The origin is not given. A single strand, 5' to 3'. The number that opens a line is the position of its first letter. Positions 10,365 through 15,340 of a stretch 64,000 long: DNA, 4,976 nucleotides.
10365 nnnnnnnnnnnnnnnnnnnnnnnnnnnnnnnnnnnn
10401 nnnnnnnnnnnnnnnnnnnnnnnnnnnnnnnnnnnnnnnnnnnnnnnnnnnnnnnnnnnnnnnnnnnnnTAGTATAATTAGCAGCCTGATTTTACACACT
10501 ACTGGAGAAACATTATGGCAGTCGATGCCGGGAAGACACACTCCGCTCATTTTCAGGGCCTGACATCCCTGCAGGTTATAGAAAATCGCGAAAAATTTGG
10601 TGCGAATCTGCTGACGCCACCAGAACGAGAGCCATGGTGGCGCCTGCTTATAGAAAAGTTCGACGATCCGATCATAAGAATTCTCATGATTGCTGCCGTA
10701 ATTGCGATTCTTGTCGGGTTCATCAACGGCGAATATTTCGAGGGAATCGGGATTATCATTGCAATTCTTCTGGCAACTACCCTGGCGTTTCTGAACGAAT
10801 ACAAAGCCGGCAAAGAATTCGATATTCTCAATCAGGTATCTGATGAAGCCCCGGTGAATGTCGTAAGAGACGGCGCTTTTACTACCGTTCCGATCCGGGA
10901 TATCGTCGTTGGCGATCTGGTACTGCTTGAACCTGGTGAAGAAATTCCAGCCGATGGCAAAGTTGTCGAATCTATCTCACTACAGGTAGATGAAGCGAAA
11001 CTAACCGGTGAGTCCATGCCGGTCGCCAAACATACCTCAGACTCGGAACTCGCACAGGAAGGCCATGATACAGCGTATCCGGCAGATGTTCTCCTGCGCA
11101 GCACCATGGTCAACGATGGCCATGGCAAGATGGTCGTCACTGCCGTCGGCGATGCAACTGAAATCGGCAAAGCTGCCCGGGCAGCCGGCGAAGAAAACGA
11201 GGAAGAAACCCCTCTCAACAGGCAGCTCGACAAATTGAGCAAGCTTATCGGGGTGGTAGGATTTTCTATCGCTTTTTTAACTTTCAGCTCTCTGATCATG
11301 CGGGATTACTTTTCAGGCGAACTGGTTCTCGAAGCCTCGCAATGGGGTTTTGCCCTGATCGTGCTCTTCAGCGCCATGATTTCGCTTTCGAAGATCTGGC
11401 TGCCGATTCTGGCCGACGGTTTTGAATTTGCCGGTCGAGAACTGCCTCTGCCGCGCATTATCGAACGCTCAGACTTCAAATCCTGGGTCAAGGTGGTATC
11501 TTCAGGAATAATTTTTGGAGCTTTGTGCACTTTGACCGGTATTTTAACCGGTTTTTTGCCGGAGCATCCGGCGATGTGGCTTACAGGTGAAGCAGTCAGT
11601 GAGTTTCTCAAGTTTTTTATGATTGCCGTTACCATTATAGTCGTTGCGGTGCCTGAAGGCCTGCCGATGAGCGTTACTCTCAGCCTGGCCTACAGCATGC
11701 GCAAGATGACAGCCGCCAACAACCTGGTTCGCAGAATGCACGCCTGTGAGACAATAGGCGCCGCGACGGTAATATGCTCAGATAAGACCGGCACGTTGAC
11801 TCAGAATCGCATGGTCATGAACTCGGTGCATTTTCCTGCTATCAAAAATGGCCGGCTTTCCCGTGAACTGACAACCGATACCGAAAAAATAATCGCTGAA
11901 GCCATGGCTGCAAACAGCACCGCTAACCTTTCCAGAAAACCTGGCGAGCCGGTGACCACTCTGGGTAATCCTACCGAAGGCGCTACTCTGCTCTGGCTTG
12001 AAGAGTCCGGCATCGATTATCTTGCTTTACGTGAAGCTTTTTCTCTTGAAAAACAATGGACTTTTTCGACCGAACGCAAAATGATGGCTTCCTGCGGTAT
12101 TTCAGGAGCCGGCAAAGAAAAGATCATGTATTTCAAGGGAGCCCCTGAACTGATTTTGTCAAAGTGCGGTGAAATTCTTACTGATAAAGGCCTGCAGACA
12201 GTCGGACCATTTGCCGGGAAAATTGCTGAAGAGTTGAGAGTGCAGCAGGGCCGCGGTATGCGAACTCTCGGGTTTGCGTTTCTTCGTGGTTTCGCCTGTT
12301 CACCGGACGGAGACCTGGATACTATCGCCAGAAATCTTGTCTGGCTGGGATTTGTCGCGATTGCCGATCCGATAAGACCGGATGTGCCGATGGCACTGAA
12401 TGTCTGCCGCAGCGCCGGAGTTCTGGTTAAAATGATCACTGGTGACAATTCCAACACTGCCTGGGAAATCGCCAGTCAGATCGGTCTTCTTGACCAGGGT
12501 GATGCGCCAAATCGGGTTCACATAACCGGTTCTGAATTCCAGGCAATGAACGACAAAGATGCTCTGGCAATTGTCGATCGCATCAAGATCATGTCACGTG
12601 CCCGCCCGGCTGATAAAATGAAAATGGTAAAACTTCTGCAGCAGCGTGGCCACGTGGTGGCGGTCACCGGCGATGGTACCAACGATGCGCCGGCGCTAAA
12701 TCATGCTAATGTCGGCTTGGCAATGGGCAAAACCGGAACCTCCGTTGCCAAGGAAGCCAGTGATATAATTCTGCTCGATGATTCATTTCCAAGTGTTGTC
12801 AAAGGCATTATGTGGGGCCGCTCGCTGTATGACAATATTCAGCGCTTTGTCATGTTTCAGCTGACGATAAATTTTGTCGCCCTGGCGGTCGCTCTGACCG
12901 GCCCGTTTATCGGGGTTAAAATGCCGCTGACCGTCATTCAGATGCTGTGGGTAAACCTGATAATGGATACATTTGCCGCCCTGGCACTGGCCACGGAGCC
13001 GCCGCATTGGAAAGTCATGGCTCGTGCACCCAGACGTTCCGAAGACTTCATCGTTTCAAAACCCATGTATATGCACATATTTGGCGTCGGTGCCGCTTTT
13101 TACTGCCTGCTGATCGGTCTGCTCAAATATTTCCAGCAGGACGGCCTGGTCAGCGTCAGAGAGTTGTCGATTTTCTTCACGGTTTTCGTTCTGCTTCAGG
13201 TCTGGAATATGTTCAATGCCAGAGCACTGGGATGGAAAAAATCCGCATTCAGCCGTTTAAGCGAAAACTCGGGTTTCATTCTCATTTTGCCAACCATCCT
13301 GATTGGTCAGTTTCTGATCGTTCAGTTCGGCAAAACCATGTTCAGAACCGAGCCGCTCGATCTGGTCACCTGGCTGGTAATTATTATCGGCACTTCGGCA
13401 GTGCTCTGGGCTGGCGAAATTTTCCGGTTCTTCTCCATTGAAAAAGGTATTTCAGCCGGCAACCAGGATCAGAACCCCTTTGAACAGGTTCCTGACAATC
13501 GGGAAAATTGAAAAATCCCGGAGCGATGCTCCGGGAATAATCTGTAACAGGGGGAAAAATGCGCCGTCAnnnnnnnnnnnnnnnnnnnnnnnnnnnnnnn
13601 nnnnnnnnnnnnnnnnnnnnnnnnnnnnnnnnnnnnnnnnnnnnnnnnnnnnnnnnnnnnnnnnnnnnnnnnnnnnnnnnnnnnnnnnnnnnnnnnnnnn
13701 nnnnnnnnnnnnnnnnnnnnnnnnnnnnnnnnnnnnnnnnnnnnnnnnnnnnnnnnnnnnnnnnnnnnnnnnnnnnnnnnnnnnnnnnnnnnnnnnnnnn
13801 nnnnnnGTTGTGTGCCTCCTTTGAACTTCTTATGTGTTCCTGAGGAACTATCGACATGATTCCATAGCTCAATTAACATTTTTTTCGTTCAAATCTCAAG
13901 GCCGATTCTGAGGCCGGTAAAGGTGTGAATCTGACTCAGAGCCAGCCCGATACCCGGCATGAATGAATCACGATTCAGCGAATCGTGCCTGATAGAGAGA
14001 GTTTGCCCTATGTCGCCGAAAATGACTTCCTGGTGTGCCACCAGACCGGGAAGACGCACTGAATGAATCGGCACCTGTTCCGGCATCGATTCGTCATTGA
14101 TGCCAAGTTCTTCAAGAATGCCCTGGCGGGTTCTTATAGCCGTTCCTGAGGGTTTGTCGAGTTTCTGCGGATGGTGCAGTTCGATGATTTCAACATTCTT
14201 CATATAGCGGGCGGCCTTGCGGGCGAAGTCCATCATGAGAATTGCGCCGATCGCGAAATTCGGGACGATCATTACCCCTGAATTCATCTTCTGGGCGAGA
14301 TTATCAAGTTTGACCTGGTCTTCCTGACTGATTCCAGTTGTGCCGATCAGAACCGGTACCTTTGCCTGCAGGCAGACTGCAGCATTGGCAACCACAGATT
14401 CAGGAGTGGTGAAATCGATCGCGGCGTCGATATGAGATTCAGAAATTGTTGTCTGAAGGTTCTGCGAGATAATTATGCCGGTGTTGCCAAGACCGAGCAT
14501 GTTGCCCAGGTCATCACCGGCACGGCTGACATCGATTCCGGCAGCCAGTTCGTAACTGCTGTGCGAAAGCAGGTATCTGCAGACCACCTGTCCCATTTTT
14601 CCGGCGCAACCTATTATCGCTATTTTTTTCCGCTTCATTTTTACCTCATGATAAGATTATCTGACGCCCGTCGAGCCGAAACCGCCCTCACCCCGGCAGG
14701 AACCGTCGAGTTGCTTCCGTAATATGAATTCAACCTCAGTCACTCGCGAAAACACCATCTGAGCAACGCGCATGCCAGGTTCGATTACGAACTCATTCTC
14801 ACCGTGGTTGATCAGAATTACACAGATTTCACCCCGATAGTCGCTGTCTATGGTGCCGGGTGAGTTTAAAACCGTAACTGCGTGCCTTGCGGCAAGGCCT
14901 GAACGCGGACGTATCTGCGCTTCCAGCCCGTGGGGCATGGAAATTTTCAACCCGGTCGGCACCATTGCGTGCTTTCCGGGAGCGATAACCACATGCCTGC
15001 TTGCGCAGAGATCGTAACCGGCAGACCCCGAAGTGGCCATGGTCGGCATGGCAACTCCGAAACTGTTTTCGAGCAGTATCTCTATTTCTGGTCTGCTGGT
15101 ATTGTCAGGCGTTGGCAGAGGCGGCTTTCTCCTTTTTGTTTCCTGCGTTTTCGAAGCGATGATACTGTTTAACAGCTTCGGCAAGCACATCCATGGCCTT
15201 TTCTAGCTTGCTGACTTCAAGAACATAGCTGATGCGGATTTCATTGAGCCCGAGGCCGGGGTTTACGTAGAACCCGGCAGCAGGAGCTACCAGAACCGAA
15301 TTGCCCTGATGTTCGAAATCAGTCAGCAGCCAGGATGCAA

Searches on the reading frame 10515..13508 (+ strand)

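Call 75: search_protein_families(library=pfam, proteins=[window:10515-13508:+], max_evalue=0.0001)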
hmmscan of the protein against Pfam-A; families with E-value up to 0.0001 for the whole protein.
window:10515-13508:+ (998 aa): 5 families
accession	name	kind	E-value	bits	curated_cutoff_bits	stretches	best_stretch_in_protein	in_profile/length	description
PF00122.25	E1-E2_ATPase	-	2.1e-40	138.6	28.1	1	112-268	5-145/181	E1-E2 ATPase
PF00689.26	Cation_ATPase_C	-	5.1e-35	121.2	27.3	1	803-973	2-175/175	Cation transporting ATPase, C-terminus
PF00690.31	Cation_ATPase_N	-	8.8e-14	51.4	20.4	1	13-64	18-69/69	Cation transporter/ATPase, N-terminus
PF13246.12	Cation_ATPase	-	3.7e-13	49.8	21.7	1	467-554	4-91/91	Cation transport ATPase (P-type)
PF00702.32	Hydrolase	-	2.8e-12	47.9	26.4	1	609-731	86-190/191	haloacid dehalogenase-like hydrolase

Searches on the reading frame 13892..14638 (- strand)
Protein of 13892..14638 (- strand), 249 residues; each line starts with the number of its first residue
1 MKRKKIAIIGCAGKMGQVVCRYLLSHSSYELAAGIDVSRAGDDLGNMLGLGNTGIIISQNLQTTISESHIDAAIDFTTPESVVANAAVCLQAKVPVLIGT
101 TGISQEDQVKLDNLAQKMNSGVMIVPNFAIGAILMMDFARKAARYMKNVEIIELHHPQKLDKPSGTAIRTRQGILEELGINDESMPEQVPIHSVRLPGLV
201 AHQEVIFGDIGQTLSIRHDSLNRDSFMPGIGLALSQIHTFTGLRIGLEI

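Call 75: search_protein_families(library=pfam, proteins=[window:13892-14638:-], max_evalue=0.0001)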
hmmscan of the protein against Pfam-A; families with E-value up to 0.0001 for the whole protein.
window:13892-14638:- (249 aa): 2 families
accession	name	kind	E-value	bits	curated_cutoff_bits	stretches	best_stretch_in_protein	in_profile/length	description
PF01113.26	DapB_N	-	7.1e-31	107.3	25.6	1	5-128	2-124/124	Dihydrodipicolinate reductase, N-terminus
PF05173.19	DapB_C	-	4.3e-29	101.5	27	1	131-237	1-107/121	Dihydrodipicolinate reductase, C-terminus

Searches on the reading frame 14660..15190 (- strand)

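Call 75: search_protein_families(library=pfam, proteins=[window:14660-15190:-], max_evalue=0.0001)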
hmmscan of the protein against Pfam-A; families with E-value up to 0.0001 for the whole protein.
window:14660-15190:- (177 aa): 2 families
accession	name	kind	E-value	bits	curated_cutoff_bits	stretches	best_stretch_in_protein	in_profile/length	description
PF00692.24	dUTPase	-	8.4e-36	123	22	1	47-175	4-129/129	dUTPase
PF22769.1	DCD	-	9.7e-14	52.2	27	1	64-149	68-152/153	dCTP deaminase-like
